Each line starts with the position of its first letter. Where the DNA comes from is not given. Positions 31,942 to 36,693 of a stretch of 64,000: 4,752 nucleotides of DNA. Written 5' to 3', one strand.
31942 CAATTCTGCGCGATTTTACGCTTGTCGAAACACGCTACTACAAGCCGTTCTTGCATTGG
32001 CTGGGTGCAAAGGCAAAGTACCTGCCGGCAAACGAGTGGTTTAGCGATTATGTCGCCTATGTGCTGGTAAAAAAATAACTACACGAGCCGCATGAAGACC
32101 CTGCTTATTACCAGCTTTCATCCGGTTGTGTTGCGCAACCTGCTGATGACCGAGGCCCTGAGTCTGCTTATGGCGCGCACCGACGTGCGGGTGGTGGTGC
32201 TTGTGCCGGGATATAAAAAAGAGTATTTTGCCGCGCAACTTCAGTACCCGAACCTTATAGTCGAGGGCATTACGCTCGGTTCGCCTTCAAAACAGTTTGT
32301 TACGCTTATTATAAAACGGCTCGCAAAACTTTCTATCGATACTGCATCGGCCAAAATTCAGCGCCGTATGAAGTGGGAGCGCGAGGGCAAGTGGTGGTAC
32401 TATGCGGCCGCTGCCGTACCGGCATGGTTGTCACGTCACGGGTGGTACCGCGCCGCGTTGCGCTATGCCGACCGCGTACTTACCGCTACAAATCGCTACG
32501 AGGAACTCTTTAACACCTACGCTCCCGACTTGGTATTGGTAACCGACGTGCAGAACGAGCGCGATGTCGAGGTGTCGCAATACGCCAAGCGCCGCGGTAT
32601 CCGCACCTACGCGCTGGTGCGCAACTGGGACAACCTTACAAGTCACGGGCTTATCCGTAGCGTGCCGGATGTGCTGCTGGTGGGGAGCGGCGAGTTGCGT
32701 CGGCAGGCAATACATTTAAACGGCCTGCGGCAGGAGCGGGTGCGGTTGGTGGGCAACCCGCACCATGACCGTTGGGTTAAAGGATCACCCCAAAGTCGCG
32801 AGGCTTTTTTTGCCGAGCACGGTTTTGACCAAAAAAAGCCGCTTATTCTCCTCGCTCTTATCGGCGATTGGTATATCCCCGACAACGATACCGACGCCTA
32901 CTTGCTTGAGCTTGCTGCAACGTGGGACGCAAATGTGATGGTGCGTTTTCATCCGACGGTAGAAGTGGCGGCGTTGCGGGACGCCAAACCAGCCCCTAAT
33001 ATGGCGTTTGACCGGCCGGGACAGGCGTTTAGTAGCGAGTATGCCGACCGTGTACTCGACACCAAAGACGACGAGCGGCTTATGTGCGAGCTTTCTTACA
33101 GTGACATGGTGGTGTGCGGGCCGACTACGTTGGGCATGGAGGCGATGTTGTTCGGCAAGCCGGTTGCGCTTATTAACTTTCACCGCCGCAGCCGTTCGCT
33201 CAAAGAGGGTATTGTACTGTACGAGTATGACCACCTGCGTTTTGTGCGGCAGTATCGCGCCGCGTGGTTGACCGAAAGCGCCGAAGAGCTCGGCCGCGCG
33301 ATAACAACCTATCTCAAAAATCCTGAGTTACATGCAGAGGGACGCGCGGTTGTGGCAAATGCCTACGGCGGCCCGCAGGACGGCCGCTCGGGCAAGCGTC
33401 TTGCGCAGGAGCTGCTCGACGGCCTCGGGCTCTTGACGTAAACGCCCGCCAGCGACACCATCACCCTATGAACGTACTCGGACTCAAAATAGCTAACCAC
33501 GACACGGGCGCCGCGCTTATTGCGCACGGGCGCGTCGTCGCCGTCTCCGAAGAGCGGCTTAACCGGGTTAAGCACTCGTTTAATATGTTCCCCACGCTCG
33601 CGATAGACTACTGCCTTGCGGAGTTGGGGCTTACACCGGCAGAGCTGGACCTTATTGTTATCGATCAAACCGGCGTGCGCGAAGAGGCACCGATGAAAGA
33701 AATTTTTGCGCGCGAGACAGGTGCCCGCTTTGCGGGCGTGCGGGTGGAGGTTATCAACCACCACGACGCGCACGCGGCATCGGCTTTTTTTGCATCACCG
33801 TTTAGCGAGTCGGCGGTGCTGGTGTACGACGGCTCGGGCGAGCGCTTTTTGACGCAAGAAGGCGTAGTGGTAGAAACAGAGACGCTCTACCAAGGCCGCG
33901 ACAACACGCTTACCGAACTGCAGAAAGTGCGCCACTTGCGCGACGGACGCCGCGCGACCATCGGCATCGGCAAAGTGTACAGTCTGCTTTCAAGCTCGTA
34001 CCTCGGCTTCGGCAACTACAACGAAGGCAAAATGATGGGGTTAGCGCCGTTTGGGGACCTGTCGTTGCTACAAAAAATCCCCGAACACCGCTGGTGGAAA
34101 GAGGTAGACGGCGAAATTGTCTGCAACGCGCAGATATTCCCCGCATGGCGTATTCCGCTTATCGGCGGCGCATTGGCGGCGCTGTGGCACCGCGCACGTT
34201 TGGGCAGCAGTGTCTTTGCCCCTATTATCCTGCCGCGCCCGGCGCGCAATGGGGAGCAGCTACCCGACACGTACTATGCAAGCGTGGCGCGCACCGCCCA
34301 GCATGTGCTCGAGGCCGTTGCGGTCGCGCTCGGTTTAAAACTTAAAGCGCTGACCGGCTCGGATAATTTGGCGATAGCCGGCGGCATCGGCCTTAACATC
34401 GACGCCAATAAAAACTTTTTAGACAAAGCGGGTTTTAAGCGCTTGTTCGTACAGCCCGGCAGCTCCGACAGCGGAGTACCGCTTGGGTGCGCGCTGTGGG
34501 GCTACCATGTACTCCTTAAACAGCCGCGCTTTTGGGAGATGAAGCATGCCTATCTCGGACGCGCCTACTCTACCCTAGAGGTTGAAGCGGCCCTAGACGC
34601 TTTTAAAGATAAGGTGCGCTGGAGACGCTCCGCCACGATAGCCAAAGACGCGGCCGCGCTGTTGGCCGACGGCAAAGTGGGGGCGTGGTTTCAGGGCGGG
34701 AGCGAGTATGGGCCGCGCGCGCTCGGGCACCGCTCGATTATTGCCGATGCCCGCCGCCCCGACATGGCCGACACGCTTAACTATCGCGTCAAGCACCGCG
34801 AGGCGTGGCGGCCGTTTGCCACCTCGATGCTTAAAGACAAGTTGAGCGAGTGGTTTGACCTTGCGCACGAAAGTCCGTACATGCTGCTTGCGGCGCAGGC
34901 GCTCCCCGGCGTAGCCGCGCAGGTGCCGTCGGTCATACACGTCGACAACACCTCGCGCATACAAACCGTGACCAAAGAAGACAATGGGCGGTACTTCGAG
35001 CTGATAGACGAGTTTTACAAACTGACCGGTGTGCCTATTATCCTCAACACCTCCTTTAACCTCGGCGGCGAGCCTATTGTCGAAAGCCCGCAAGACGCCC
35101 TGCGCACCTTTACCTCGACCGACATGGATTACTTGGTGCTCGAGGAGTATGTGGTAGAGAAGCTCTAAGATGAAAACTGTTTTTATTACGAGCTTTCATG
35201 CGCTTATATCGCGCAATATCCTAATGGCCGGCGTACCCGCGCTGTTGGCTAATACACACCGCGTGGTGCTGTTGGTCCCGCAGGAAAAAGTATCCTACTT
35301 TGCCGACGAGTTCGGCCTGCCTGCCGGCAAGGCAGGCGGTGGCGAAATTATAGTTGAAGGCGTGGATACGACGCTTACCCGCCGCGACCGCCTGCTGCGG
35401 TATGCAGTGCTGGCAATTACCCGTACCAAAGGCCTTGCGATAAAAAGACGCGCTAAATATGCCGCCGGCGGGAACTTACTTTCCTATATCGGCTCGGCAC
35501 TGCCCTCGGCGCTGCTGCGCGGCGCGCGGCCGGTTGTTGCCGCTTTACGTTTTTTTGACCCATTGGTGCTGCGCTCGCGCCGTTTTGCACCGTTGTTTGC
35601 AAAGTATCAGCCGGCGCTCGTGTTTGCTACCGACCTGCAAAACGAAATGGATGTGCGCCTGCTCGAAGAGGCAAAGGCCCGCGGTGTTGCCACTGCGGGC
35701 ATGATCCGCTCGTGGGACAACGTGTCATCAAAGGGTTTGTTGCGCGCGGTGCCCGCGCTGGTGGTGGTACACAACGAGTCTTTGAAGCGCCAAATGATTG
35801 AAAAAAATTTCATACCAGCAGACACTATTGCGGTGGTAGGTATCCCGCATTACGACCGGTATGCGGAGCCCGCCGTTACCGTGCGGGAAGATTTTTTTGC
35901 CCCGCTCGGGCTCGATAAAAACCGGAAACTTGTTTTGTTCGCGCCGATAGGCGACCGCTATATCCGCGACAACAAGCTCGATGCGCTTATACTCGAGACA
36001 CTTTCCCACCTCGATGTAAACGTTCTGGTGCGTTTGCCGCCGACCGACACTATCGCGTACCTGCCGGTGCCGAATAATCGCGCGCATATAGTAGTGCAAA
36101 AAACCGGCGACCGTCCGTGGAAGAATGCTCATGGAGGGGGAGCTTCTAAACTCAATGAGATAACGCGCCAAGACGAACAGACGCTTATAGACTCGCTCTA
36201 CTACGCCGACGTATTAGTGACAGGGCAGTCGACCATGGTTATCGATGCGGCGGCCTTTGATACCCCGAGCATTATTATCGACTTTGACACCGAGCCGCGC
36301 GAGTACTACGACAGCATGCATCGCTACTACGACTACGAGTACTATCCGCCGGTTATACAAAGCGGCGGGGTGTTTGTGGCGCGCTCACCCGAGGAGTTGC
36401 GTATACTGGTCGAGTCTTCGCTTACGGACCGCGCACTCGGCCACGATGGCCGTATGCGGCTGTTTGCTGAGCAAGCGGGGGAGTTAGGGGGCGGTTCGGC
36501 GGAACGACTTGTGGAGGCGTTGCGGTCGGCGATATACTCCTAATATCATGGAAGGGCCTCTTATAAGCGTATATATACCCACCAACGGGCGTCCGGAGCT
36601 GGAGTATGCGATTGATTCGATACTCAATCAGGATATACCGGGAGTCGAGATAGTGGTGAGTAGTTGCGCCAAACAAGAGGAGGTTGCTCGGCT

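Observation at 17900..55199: A 37 kb, almost entirely co-directional glycan assembly and decoration island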

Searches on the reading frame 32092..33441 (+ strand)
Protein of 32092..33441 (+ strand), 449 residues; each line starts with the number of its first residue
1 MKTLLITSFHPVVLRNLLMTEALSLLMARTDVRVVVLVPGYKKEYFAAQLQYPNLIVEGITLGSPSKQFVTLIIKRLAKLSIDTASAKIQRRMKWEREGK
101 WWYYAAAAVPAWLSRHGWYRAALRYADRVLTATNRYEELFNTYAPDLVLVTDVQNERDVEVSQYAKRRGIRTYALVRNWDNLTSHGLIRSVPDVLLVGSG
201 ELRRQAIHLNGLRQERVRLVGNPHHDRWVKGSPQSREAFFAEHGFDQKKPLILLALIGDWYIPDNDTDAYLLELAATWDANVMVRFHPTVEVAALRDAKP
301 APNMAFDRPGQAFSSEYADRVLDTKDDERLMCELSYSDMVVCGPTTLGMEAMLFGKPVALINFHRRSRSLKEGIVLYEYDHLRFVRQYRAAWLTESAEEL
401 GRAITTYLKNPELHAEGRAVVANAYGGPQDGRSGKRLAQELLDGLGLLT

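Call 7: search_protein_families(library=pfam, proteins=[window:32092-33441:+], max_evalue=0.001)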
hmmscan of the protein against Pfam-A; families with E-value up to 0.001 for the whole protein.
window:32092-33441:+ (449 aa): 0 families

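Call 17: search_protein_families(library=ncbifam, proteins=[window:32092-33441:+], max_evalue=0.01)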
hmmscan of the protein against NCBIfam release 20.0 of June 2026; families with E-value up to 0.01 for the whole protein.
window:32092-33441:+ (449 aa): 1 family
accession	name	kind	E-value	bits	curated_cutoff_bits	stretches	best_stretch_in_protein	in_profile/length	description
NF046086.1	BFO_1060_trans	domain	4.6e-13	49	200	1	129-442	31-361/365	BFO_1060 family glycosyltransferase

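Call 29: search_protein_families(library=pfam, proteins=[window:32092-33441:+], max_evalue=5)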
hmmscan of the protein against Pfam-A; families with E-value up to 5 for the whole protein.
window:32092-33441:+ (449 aa): 0 families

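Call 43: search_solved_structures(query=A1, max_evalue=1)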
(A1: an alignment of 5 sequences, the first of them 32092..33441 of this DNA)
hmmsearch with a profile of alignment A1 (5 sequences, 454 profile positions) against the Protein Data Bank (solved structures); distinct sequences matched with E-value up to 1: 3.
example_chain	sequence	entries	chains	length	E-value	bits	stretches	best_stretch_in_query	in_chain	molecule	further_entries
8va1_A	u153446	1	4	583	1.4e-05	27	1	326-446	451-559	Teichoic acid ribitol-phosphate polymerase TarL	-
2ifu_A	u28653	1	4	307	0.08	14.6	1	370-438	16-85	gamma-snap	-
8qoy_A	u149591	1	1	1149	0.21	13.2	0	217-262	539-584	TagF-like capsule polymerase Cps3D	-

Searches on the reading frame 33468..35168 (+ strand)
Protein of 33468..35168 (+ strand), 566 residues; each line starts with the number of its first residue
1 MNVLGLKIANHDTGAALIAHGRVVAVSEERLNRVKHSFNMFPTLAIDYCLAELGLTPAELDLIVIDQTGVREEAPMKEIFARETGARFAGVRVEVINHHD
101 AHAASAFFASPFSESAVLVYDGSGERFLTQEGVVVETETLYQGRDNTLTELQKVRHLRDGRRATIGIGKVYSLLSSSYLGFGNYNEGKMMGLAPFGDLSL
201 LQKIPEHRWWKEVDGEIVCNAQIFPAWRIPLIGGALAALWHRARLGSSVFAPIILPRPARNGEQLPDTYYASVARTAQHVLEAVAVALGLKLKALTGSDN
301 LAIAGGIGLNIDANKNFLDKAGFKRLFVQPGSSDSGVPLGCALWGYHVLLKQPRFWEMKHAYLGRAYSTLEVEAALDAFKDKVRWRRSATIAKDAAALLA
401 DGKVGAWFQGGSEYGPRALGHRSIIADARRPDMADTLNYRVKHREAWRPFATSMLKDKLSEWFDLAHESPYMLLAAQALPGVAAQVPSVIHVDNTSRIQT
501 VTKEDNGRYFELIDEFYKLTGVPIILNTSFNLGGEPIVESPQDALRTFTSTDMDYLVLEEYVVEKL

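Call 7: search_protein_families(library=pfam, proteins=[window:33468-35168:+], max_evalue=0.001)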
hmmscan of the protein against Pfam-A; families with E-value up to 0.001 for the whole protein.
window:33468-35168:+ (566 aa): 2 families
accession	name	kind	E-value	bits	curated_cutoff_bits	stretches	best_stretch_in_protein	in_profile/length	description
PF16861.10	Carbam_trans_C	-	2.3e-67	226.2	27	1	396-565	1-170/170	Carbamoyltransferase C-terminus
PF02543.21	Carbam_trans_N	-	3.3e-38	132.4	24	3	272-343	275-346/346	Carbamoyltransferase N-terminus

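Call 11: find_encoding_contigs(protein=window:33468-35168:+, flank=10000, max_places=6)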
Protein window:33468-35168:+ (566 aa): 9 contigs read that carry it; 4 places shown.
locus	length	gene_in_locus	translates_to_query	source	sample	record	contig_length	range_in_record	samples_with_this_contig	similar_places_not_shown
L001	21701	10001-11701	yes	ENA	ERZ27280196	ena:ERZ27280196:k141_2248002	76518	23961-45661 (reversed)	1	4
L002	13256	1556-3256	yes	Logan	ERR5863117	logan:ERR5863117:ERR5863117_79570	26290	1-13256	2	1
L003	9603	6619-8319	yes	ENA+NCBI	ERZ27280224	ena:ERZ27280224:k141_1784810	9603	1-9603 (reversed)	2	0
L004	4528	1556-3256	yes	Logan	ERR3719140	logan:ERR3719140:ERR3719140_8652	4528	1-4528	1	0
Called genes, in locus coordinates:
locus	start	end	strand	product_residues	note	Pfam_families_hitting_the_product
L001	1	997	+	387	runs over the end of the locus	PF13439:Glyco_transf_4, PF13579:Glyco_trans_4_4 (weak), PF20706:GT4-conflict (faint), PF00534:Glycos_transf_1, PF13692:Glyco_trans_1_4, PF13524:Glyco_trans_1_2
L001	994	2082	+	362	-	PF13439:Glyco_transf_4, PF13579:Glyco_trans_4_4, PF20706:GT4-conflict, PF00534:Glycos_transf_1, PF13692:Glyco_trans_1_4, PF13524:Glyco_trans_1_2 (faint)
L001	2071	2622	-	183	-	PF08241:Methyltransf_11, PF13489:Methyltransf_23 (weak), PF13649:Methyltransf_25 (weak)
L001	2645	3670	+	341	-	PF01370:Epimerase, PF04321:RmlD_sub_bind, PF16363:GDP_Man_Dehyd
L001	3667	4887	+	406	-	PF13439:Glyco_transf_4 (weak), PF20706:GT4-conflict, PF00534:Glycos_transf_1, PF13692:Glyco_trans_1_4, PF13524:Glyco_trans_1_2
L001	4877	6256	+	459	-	-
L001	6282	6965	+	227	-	PF13489:Methyltransf_23, PF08241:Methyltransf_11, PF08242:Methyltransf_12, PF13649:Methyltransf_25, PF13847:Methyltransf_31 (faint)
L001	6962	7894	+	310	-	-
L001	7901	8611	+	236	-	PF13489:Methyltransf_23, PF13649:Methyltransf_25 (weak), PF08241:Methyltransf_11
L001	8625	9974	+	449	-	-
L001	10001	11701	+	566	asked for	PF02543:Carbam_trans_N, PF16861:Carbam_trans_C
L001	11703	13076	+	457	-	PF04464:Glyphos_transf (weak)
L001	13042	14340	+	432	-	PF00535:Glycos_transf_2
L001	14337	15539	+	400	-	PF08421:Methyltransf_13, PF13489:Methyltransf_23, PF13649:Methyltransf_25, PF08241:Methyltransf_11, PF08242:Methyltransf_12, PF08484:Methyltransf_14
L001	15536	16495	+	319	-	PF01073:3Beta_HSD, PF01370:Epimerase, PF02719:Polysacc_synt_2, PF04321:RmlD_sub_bind, PF16363:GDP_Man_Dehyd, PF07993:NAD_binding_4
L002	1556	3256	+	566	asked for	PF02543:Carbam_trans_N, PF16861:Carbam_trans_C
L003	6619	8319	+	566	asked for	PF02543:Carbam_trans_N, PF16861:Carbam_trans_C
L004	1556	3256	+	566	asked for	PF02543:Carbam_trans_N, PF16861:Carbam_trans_C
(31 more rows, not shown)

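Call 12: find_related_loci(query=window:33468-35168:+, collection=genome_contigs, flank=10000)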
Query window:33468-35168:+ (566 aa) in genome_contigs; peptide patterns used: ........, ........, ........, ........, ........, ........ (x = any residue, [..] = any of these).
72 stretches matched a pattern; 1 encode a relative of the query (tblastn E <= 1e-3); 1 distinct loci.
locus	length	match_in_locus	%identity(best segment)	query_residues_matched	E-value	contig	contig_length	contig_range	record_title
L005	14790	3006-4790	51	2-566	0e+0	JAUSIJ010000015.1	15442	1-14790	MAG: bacterium isolate E14_metabat.bin.237 E14_k141_1208372, whole genome shotgun sequence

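Call 93: search_protein_families(library=ncbifam, proteins=[window:33468-35168:+], max_evalue=0.00001)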
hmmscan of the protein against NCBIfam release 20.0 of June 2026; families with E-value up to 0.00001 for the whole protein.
window:33468-35168:+ (566 aa): 1 family
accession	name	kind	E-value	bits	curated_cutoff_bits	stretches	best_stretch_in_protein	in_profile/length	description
NF041651.1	nodul_NodU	equivalog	1.2e-47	163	1000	1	282-535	287-527/556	nodulation protein NodU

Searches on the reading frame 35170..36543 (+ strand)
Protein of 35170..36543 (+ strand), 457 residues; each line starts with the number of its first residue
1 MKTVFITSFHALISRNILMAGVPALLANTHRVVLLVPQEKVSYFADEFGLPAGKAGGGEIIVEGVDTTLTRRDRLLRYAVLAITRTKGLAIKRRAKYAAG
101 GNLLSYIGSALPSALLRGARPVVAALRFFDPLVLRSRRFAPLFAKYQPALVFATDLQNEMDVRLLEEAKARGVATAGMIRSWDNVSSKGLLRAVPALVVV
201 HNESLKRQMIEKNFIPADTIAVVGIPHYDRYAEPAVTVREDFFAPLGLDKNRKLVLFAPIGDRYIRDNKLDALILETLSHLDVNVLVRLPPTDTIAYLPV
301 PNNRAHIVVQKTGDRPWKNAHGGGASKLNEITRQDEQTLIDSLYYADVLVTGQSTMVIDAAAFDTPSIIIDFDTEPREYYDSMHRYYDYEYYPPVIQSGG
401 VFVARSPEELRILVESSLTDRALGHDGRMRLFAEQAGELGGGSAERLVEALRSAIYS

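Call 7: search_protein_families(library=pfam, proteins=[window:35170-36543:+], max_evalue=0.001)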
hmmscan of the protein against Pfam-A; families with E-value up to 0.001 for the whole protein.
window:35170-36543:+ (457 aa): 1 family
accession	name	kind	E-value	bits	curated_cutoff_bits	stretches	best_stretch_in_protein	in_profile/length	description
PF04464.20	Glyphos_transf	-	4.1e-06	26.4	22.1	1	201-394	140-314/367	CDP-Glycerol:Poly(glycerophosphate) glycerophosphotransferase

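Call 17: search_protein_families(library=ncbifam, proteins=[window:35170-36543:+], max_evalue=0.01)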
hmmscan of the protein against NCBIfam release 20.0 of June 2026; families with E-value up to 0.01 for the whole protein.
window:35170-36543:+ (457 aa): 1 family
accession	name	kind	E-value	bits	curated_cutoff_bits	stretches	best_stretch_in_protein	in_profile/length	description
NF046086.1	BFO_1060_trans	domain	1.7e-07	30.7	200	1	140-258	40-168/365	BFO_1060 family glycosyltransferase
